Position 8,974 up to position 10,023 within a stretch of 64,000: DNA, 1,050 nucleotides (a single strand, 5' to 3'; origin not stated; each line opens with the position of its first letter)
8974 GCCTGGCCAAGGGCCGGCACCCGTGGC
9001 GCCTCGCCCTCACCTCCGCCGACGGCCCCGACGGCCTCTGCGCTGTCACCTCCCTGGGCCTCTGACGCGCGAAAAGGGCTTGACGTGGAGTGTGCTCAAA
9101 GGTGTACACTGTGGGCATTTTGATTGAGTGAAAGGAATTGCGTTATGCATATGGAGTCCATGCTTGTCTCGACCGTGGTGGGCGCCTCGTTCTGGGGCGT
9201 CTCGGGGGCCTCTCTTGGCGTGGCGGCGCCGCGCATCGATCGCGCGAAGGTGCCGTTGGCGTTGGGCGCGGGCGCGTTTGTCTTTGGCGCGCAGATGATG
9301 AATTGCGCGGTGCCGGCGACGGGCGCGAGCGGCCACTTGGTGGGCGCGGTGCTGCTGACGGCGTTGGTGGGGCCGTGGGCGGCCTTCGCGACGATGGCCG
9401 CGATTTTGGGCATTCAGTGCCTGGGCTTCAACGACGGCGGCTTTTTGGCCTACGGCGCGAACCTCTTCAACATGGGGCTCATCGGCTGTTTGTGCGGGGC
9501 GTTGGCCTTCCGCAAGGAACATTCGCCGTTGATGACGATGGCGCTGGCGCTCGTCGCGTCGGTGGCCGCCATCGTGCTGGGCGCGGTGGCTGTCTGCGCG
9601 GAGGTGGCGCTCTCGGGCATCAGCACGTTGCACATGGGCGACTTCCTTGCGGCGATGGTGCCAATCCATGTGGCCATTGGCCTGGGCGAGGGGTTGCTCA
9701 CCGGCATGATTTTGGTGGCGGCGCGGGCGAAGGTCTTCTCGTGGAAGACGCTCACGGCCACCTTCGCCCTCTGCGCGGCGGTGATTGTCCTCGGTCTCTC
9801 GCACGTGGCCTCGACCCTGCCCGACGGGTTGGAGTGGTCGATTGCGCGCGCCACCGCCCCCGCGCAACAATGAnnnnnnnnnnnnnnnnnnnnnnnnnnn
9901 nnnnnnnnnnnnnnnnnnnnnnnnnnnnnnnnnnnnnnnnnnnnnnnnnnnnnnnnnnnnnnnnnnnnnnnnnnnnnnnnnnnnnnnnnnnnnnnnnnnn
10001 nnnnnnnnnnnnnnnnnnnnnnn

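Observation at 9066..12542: Nickel-pincer nucleotide cofactor biosynthesis set larB-larC-larE coupled to a CbiM-type nickel transporter, with no larA nearby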

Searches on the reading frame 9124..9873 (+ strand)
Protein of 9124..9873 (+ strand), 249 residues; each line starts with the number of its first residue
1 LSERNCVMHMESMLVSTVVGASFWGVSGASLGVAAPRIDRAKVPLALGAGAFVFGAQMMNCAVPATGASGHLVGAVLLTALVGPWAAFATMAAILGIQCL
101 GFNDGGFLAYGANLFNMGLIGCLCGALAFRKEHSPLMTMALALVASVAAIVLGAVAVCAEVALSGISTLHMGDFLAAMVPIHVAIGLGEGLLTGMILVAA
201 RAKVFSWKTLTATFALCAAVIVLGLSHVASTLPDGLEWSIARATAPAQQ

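Call 4: search_protein_families(library=pfam, proteins=[window:9124-9873:+], max_evalue=0.01)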
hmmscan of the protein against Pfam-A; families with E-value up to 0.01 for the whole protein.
window:9124-9873:+ (249 aa): 2 families
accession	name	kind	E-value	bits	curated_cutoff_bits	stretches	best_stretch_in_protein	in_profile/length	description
PF01891.21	CbiM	-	5.6e-38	131.3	23.1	1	9-199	1-197/205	Cobalt uptake substrate-specific transmembrane region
PF13190.11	PDGLE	-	1e-05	25.7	27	1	211-244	4-37/102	PDGLE domain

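Call 5: search_protein_families(library=ncbifam, proteins=[window:9124-9873:+], max_evalue=0.01)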
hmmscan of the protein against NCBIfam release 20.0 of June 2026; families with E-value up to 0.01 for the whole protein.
window:9124-9873:+ (249 aa): 6 families
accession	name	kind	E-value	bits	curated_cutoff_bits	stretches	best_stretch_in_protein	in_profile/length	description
NF004902.0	PRK06265.1-1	equivalog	6.6e-25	88.1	219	1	31-199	28-194/213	cobalt transporter CbiM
NF008873.0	PRK11909.1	equivalog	8.6e-18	64.9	225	1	37-166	34-163/230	cobalt transporter CbiM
NF005598.0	PRK07331.1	equivalog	5.3e-16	58.9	401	1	36-185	33-186/323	cobalt transporter CbiM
NF006184.0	PRK08319.1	equivalog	5e-08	32.7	180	1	14-198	14-202/224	energy-coupling factor ABC transporter permease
NF004905.0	PRK06265.1-5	equivalog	1.5e-07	31.7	173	1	8-196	1-185/205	cobalt transporter CbiM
TIGR00123.1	cbiM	equivalog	3.6e-06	27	184.15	1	41-197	41-201/214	cobalt ECF transporter S component CbiM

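Call 11: search_solved_structures(query=window:9145-9873:+, show_alignments=2, max_evalue=0.1)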
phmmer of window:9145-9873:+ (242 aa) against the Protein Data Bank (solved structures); distinct sequences matched with E-value up to 0.1: 2.
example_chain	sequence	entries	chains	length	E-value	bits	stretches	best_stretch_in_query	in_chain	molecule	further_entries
4m58_A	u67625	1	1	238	5.7e-14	55.5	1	12-159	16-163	Cobalamin biosynthesis protein CbiM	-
4m5b_A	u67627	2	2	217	6.2e-14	55.4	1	11-159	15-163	Cobalamin biosynthesis protein CbiM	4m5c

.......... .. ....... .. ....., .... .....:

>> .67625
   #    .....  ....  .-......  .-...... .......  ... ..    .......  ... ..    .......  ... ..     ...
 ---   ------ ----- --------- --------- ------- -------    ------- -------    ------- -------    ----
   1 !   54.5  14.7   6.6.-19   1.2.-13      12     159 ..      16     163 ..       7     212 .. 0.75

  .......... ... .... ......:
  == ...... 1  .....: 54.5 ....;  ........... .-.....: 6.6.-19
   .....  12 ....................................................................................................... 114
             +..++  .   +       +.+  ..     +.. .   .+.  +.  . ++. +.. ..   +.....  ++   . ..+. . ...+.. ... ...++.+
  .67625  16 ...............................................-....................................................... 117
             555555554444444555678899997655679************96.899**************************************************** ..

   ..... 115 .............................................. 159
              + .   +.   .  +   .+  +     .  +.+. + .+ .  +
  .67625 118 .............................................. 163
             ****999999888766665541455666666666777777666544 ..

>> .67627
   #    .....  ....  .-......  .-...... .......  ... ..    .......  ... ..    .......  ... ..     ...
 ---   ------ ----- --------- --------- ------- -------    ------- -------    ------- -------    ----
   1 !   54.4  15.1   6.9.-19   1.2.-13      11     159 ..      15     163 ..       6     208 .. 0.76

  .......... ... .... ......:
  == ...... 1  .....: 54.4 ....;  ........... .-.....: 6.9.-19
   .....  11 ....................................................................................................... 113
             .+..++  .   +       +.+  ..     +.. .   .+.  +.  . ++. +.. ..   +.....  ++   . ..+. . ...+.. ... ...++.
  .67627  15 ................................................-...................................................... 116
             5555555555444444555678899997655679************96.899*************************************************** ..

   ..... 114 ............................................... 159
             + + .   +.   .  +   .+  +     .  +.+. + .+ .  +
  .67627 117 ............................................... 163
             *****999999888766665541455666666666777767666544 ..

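Call 24: find_homologous_proteins(query=window:9145-9873:+, max_evalue=0.00001)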
Query window:9145-9873:+ (242 aa): 1048 proteins with E <= 0.00001 among 8000 candidates; the best 120 are listed.
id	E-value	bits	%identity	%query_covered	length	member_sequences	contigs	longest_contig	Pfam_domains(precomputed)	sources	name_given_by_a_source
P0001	6.9e-142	489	99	100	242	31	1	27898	PF01891.22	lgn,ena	-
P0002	3.4e-128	444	90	98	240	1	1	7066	PF13190.12,PF01891.22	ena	-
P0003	6.4e-128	443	90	98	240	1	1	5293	PF13190.12,PF01891.22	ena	-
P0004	2.1e-127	441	90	98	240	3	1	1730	PF13190.12,PF01891.22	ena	-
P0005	1.3e-118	413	85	98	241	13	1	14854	PF13190.12,PF01891.22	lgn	-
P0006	1.5e-106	373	77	98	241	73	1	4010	PF13190.12,PF01891.22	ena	-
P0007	3.6e-104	365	74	98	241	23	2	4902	PF01891.22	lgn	-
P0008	1.9e-99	350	75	98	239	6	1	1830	PF01891.22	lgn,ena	-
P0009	4.1e-96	339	66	98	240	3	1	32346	PF13190.12,PF01891.22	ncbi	ncbi:MAG: energy-coupling factor ABC transporter permease [Kiritimatiellia bacterium]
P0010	2.0e-46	176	46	98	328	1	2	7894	PF13190.12,PF01891.22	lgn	-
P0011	1.2e-44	171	43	96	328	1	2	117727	PF13190.12,PF01891.22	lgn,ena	-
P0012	1.9e-43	167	45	99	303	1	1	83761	PF13190.12,PF01891.22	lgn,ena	-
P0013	2.1e-43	167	44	100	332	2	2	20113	PF13190.12,PF01891.22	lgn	-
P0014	2.3e-43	166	44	100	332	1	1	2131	PF13190.12,PF01891.22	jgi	jgi:cobalt/nickel transport system permease protein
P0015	1.1e-42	164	45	94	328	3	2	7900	PF13190.12,PF01891.22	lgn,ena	-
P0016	1.6e-42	164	42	98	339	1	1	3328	PF13190.12,PF01891.22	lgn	-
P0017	2.2e-42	163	46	100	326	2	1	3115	PF13190.12,PF01891.22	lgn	-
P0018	5.9e-42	162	48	97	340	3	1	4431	PF13190.12,PF01891.22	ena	-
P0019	6.0e-42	162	46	98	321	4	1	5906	PF13190.12,PF01891.22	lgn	-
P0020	7.3e-42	162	47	98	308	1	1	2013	PF13190.12,PF01891.22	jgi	-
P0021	8.4e-42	161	41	100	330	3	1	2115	PF13190.12,PF01891.22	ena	-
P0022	9.8e-42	161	43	98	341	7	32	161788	PF13190.12,PF01891.22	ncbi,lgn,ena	-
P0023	1.3e-41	161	43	98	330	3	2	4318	PF13190.12,PF01891.22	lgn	-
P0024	2.0e-41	160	46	96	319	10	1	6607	PF13190.12,PF01891.22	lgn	-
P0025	2.0e-41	160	44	97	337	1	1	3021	PF13190.12,PF01891.22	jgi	-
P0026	2.0e-41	160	46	98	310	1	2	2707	PF13190.12,PF01891.22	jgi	jgi:cobalt/nickel transport system permease protein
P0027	3.3e-41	159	48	97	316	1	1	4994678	PF13190.12,PF01891.22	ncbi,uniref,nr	ncbi:energy-coupling factor ABC transporter permease [Mesoterricola silvestris]|uniref:Cobalamin bio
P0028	3.7e-41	159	43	97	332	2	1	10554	PF13190.12,PF01891.22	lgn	-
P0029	3.8e-41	159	44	98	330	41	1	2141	PF13190.12,PF01891.22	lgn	-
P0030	4.0e-41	159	44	100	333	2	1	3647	PF13190.12,PF01891.22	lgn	-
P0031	4.3e-41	159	41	98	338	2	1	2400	PF13190.12,PF01891.22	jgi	-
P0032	6.7e-41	158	44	98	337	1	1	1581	PF13190.12,PF01891.22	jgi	jgi:cobalt/nickel transport system permease protein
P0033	7.4e-41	158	43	97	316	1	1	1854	PF13190.12,PF01891.22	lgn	-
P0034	7.8e-41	158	43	97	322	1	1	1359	PF13190.12,PF01891.22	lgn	-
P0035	8.3e-41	158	46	98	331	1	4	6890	PF13190.12,PF01891.22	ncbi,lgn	-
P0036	1.3e-40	158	41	100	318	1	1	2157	PF13190.12,PF01891.22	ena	-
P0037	1.4e-40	157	41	99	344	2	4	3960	PF13190.12,PF01891.22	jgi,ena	-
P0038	1.8e-40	157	44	100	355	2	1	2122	PF13190.12,PF01891.22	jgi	jgi:cobalt/nickel transport system permease protein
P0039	1.8e-40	157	43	100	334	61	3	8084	PF13190.12,PF01891.22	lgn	-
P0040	2.1e-40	157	42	98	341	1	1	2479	PF13190.12,PF01891.22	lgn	-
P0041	2.1e-40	157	45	98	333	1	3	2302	PF13190.12,PF01891.22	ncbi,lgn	-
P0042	2.7e-40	156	45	98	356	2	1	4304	PF13190.12,PF01891.22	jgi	-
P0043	3.7e-40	156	45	100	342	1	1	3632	PF13190.12,PF01891.22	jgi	jgi:cobalt/nickel transport system permease protein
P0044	5.3e-40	155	44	98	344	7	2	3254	PF13190.12,PF01891.22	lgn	-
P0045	5.5e-40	155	44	85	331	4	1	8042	PF13190.12,PF01891.22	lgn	-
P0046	5.6e-40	155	42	98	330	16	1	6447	PF13190.12,PF01891.22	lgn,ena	-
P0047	5.6e-40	155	40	100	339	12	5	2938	PF13190.12,PF01891.22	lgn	-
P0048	6.3e-40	155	43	97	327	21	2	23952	PF13190.12,PF01891.22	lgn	-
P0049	8.7e-40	155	44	97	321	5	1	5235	PF13190.12,PF01891.22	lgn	-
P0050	9.5e-40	155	43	97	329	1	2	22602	PF13190.12,PF01891.22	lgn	-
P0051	1.0e-39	155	42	98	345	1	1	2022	PF13190.12,PF01891.22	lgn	-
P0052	1.1e-39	154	40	100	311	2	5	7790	PF13190.12,PF01891.22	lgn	-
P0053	1.1e-39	154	44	97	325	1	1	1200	PF13190.12,PF01891.22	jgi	-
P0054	1.1e-39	154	41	98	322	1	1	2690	PF13190.12,PF01891.22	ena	-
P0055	1.2e-39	154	44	87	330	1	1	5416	PF13190.12,PF01891.22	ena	-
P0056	1.3e-39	154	42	98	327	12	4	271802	PF13190.12,PF01891.22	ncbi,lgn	-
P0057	1.4e-39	154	41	100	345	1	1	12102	PF13190.12,PF01891.22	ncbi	ncbi:MAG: energy-coupling factor ABC transporter permease [Fibrobacterota bacterium]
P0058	1.4e-39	154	44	98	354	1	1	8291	PF13190.12,PF01891.22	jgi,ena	-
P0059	1.5e-39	154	44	83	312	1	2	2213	PF13190.12,PF01891.22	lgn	-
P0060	1.5e-39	154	43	97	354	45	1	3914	PF13190.12,PF01891.22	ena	-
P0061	1.7e-39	154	44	98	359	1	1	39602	PF13190.12,PF01891.22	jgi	jgi:cobalt/nickel transport system permease protein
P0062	1.8e-39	154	43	98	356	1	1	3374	PF13190.12,PF01891.22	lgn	-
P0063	2.0e-39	154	42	98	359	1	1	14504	PF13190.12,PF01891.22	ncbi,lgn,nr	ncbi:MAG: energy-coupling factor ABC transporter permease [Rhodoferax sp.]|nr:energy-coupling factor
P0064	2.0e-39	154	43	97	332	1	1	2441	PF13190.12,PF01891.22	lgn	-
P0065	2.1e-39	153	41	100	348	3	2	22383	PF13190.12,PF01891.22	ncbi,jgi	jgi:cobalt/nickel transport system permease protein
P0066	2.4e-39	153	40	98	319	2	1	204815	PF13190.12,PF01891.22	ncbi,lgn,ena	-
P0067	2.4e-39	153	42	97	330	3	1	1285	PF13190.12,PF01891.22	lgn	-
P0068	2.8e-39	153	38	100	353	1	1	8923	PF13190.12,PF01891.22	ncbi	-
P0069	2.9e-39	153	40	100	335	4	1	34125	PF13190.12,PF01891.22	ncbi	-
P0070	2.9e-39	153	42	88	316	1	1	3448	PF13190.12,PF01891.22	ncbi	-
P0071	4.1e-39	153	45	98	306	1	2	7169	PF13190.12,PF01891.22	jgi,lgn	-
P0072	5.0e-39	152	43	97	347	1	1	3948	PF13190.12,PF01891.22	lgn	-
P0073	5.1e-39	152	43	98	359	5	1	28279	PF13190.12,PF01891.22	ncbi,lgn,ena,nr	ncbi:MAG: cobalt/nickel transport system permease protein [Comamonadaceae bacterium]|nr:MAG: cobalt/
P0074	5.8e-39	152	40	100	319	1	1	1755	PF13190.12,PF01891.22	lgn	-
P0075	6.9e-39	152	41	88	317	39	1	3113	PF13190.12,PF01891.22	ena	-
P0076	8.3e-39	152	43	98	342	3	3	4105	PF13190.12,PF01891.22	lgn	-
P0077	9.8e-39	151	42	97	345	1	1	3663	PF13190.12,PF01891.22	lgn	-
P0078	1.0e-38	151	42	97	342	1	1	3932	PF13190.12,PF01891.22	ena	-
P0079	1.0e-38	151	43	98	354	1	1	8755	PF13190.12,PF01891.22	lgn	-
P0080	1.1e-38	151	39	98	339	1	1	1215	PF13190.12,PF01891.22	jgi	-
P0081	1.1e-38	151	42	86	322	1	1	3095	PF13190.12,PF01891.22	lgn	-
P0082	1.2e-38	151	41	97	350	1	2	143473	PF13190.12,PF01891.22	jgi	jgi:cobalt/nickel transport system permease protein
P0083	1.4e-38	151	43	97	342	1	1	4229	PF13190.12,PF01891.22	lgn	-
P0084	1.6e-38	151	44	81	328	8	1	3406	PF13190.12,PF01891.22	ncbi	-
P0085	2.1e-38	150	43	99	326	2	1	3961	PF13190.12,PF01891.22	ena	-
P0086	3.0e-38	150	42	98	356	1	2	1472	PF13190.12,PF01891.22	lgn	-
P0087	3.4e-38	150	43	98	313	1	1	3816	PF13190.12,PF01891.22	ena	-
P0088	3.5e-38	149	43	99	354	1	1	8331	PF13190.12,PF01891.22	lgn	-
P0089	3.9e-38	149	40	100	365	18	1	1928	PF13190.12,PF01891.22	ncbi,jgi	jgi:cobalt/nickel transport system permease protein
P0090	4.3e-38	149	41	98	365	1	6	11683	PF13190.12,PF01891.22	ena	-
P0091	4.3e-38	149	44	84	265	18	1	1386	PF13190.12,PF01891.22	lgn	-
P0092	4.7e-38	149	41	100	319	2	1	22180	PF13190.12,PF01891.22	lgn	-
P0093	6.1e-38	149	43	99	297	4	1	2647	PF13190.12,PF01891.22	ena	-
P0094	8.0e-38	148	41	98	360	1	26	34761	PF13190.12,PF01891.22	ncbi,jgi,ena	jgi:cobalt/nickel transport system permease protein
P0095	8.3e-38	148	45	76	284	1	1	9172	PF13190.12,PF01891.22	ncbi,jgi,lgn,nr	ncbi:MAG: energy-coupling factor ABC transporter permease [Oscillospiraceae bacterium]|jgi:cobalt/ni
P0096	1.1e-37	148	43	97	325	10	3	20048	PF13190.12,PF01891.22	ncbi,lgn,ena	-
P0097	1.2e-37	148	40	97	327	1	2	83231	PF13190.12,PF01891.22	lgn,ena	-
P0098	1.6e-37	147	42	100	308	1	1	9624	PF13190.12,PF01891.22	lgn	-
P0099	1.7e-37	147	40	100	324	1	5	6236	PF13190.12,PF01891.22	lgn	-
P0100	2.5e-37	147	43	96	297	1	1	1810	PF13190.12,PF01891.22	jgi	jgi:cobalt/nickel transport system permease protein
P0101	2.5e-37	147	42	100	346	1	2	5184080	PF13190.12,PF01891.22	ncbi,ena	-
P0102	2.7e-37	147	39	97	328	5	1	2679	PF13190.12,PF01891.22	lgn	-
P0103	2.7e-37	147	43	98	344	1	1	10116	PF13190.12,PF01891.22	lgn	-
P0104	3.1e-37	146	40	97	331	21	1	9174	PF13190.12,PF01891.22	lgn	-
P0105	3.4e-37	146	43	100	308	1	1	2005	PF13190.12,PF01891.22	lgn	-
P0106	3.4e-37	146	43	100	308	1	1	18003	PF13190.12,PF01891.22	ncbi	-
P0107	4.0e-37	146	43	98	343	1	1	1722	PF13190.12,PF01891.22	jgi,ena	-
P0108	4.2e-37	146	42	100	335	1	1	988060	PF13190.12,PF01891.22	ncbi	-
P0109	4.3e-37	146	41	100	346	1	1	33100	PF13190.12,PF01891.22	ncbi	-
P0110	4.5e-37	146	40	100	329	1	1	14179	PF13190.12,PF01891.22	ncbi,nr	ncbi:MAG: cobalamin biosynthesis protein CbiM, partial [Chitinivibrionales bacterium]|nr:cobalamin b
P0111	5.4e-37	146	42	100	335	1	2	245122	PF13190.12,PF01891.22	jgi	jgi:cobalt/nickel transport system permease protein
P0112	5.5e-37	146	42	98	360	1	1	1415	PF13190.12,PF01891.22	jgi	jgi:cobalt/nickel transport system permease protein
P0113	6.1e-37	145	42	100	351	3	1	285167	PF13190.12,PF01891.22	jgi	jgi:cobalt/nickel transport system permease protein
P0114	6.9e-37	145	44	98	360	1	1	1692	PF13190.12,PF01891.22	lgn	-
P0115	7.0e-37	145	43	98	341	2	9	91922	PF13190.12,PF01891.22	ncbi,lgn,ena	-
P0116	7.6e-37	145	38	100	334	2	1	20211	PF13190.12,PF01891.22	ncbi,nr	ncbi:MAG: energy-coupling factor ABC transporter permease [Lachnospiraceae bacterium]|nr:energy-coup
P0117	8.7e-37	145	39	100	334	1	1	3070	PF13190.12,PF01891.22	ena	-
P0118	9.4e-37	145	43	87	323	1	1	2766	PF13190.12,PF01891.22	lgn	-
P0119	9.4e-37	145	39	100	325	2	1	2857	PF13190.12,PF01891.22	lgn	-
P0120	1.0e-36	145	42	98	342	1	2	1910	PF13190.12,PF01891.22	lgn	-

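Call 25: find_encoding_contigs(protein=P0009, flank=10000, max_places=3)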
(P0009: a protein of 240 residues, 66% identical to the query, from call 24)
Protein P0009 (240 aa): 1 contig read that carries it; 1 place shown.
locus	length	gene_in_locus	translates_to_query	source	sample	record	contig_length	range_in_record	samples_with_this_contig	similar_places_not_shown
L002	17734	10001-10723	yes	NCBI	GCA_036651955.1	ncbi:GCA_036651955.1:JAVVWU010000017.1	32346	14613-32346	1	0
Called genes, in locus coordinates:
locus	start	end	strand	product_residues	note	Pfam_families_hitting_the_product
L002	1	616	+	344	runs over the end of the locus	PF01595:CNNM, PF00571:CBS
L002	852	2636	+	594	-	PF00270:DEAD, PF00271:Helicase_C, PF28538:Helicase_helical (weak), PF03880:DbpA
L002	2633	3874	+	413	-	PF00270:DEAD, PF04851:ResIII (weak), PF00271:Helicase_C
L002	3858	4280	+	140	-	PF01242:PTPS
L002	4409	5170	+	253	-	PF01416:PseudoU_synth_1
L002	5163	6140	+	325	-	PF00849:PseudoU_synth_2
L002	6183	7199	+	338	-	PF02912:Phe_tRNA-synt_N, PF01409:tRNA-synt_2d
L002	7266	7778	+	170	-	PF00881:Nitroreductase, PF14512:TM1586_NiRdase (faint), PF00881:Nitroreductase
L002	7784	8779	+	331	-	PF00730:HhH-GPD, PF00633:HHH (weak), PF14815:NUDIX_4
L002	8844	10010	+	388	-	PF01969:Ni_insertion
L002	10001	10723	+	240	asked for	PF01891:CbiM, PF13190:PDGLE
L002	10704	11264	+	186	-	PF00733:Asn_synthase, PF02540:NAD_synthase (weak), PF03054:tRNA_Me_trans (faint), PF06508:QueC (faint)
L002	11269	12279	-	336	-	PF03054:tRNA_Me_trans, PF20259:tRNA_Me_trans_M, PF20258:tRNA_Me_trans_C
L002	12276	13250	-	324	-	-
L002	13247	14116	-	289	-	PF00491:Arginase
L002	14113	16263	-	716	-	-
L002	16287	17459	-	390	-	PF00155:Aminotran_1_2, PF01041:DegT_DnrJ_EryC1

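Call 26: find_encoding_contigs(protein=P0005, flank=10000, max_places=3)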
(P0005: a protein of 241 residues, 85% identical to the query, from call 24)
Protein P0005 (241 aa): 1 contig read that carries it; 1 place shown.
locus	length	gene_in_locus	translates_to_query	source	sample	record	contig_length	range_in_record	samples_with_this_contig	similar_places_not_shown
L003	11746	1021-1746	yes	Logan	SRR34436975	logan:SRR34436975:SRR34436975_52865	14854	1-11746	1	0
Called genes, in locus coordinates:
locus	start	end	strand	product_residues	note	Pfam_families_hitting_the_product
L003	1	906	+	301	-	?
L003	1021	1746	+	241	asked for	PF01891:CbiM, PF13190:PDGLE (weak)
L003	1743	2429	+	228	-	PF00731:AIRC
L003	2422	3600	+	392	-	PF01969:Ni_insertion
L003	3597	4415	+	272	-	-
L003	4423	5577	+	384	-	PF04055:Radical_SAM, PF13186:SPASM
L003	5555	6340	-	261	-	PF20434:BD-FAE, PF07859:Abhydrolase_3, PF00326:Peptidase_S9 (faint)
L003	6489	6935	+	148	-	PF00588:SpoU_methylase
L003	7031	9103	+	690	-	PF16371:MetallophosN, PF00149:Metallophos, PF13360:PQQ_2, PF01011:PQQ (faint), PF13360:PQQ_2, PF13570:Beta-prop_ACSF4, PF13360:PQQ_2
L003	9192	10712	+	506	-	PF08903:DUF1846, PF20921:DUF1846_C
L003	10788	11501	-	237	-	PF00684:DnaJ_CXXCXGXG (faint)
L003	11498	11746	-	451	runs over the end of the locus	PF00072:Response_reg, PF00158:Sigma54_activat, PF01078:Mg_chelatase (faint), PF14532:Sigma54_activ_2, PF07728:AAA_5, PF25601:AAA_lid_14, PF02954:HTH_8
